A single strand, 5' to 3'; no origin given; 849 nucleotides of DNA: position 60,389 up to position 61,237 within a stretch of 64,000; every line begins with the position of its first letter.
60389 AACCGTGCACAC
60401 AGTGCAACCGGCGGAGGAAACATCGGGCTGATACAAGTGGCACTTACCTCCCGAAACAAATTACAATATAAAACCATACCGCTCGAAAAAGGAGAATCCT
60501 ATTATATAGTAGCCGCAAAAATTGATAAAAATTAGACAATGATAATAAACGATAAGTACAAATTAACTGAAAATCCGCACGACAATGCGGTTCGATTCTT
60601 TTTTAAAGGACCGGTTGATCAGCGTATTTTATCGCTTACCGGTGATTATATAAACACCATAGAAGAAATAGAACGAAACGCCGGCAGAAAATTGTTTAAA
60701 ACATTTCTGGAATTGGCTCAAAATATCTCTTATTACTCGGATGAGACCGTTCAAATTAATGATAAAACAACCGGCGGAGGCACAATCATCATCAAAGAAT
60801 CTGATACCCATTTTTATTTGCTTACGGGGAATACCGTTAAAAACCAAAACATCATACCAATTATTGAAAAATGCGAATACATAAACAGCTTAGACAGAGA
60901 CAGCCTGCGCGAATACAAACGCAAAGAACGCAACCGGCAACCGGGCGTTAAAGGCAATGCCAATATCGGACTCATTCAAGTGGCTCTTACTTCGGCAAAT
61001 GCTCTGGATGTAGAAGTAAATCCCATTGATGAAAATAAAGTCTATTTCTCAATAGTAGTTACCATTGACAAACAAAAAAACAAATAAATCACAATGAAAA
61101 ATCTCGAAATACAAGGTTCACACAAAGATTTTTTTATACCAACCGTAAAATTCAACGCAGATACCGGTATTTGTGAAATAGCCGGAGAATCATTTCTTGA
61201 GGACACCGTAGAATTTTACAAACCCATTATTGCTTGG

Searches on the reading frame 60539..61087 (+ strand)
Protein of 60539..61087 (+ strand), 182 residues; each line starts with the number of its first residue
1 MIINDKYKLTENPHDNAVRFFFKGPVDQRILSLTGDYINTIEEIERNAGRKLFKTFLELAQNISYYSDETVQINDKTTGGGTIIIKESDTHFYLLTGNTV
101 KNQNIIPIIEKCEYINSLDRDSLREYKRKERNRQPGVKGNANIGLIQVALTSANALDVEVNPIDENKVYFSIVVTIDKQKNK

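Call 82: find_encoding_contigs(protein=window:60539-61087:+, flank=10000, max_places=4)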
Protein window:60539-61087:+ (182 aa): 6 contigs read that carry it; 3 places shown.
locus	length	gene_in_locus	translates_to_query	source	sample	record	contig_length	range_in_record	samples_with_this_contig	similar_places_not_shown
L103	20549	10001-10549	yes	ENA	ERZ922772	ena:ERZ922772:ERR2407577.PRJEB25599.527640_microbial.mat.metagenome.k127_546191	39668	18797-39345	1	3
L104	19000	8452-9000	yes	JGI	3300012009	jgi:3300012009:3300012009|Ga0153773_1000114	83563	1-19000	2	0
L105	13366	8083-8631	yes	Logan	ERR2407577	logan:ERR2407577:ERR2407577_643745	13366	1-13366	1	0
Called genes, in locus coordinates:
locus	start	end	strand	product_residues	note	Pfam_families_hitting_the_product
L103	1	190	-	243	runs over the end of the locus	-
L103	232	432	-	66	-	-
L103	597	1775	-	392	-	PF00108:Thiolase_N, PF00109:ketoacyl-synt (faint), PF02803:Thiolase_C, PF22691:Thiolase_C_1 (faint)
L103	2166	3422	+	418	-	PF00535:Glycos_transf_2 (weak)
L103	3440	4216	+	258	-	PF20217:DUF6577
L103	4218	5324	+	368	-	PF08843:AbiEii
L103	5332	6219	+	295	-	PF01963:TraB_PrgY_gumN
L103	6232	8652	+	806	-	PF19313:DUF5916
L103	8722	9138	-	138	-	PF22544:HYDIN_VesB_CFA65-like_Ig, PF07610:DUF1573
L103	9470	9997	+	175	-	PF19788:DUF6272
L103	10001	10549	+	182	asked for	PF19788:DUF6272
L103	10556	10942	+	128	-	PF09345:SiaC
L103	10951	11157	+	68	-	PF02609:Exonuc_VII_S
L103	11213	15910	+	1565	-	PF00497:SBP_bac_3 (weak), PF07494:Reg_prop (faint), PF16819:DUF5074 (faint), PF07495:Y_Y_Y, PF07228:SpoIIE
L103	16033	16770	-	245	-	PF12697:Abhydrolase_6 (weak)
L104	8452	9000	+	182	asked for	PF19788:DUF6272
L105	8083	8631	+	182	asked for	PF19788:DUF6272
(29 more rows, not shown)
